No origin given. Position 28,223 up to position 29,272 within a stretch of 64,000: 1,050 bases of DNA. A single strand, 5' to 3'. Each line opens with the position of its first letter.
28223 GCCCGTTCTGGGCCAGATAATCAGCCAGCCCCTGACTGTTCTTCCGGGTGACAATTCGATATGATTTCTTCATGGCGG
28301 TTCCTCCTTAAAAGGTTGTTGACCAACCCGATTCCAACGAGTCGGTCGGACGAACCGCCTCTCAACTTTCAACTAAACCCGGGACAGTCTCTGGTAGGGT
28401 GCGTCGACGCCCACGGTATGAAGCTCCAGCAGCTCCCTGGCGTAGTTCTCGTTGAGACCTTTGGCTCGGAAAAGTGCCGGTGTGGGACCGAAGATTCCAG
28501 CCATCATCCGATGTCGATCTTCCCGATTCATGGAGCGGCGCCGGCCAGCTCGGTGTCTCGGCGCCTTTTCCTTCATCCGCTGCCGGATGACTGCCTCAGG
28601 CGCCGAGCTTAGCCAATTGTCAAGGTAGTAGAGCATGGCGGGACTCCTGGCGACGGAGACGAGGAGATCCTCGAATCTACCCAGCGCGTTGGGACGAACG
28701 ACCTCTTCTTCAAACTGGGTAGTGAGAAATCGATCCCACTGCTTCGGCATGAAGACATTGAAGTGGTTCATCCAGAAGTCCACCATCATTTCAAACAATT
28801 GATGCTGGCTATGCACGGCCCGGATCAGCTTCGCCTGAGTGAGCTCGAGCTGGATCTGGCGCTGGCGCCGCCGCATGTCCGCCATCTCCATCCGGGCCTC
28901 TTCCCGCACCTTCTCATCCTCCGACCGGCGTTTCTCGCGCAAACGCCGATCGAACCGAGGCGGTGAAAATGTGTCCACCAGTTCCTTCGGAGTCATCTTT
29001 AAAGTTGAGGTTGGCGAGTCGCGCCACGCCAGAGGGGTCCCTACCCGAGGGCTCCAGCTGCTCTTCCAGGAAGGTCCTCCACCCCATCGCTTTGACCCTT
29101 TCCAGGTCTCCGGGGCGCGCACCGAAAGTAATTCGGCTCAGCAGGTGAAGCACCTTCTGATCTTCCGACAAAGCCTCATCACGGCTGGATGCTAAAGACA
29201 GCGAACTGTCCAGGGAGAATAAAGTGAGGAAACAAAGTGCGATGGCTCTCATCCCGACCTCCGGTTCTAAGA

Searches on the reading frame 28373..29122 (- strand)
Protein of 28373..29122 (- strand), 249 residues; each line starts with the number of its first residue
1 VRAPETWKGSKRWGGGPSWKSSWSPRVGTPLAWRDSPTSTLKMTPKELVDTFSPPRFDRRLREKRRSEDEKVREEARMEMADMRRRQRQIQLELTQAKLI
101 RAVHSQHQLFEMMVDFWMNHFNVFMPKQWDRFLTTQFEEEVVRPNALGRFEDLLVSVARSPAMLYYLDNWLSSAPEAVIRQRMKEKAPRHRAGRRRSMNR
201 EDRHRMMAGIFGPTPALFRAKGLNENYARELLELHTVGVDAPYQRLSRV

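Call 3: search_protein_families(library=pfam, proteins=[window:28373-29122:-], max_evalue=0.01)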
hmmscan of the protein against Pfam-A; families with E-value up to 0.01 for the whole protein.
window:28373-29122:- (249 aa): 1 family
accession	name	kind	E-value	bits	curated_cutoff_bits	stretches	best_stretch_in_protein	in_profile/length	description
PF08811.16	DUF1800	-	6.3e-44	151.2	26.1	1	69-244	44-175/419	Protein of unknown function (DUF1800)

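Call 4: search_protein_families(library=ncbifam, proteins=[window:28373-29122:-], max_evalue=0.01)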
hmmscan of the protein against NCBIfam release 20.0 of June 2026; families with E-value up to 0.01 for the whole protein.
window:28373-29122:- (249 aa): 0 families
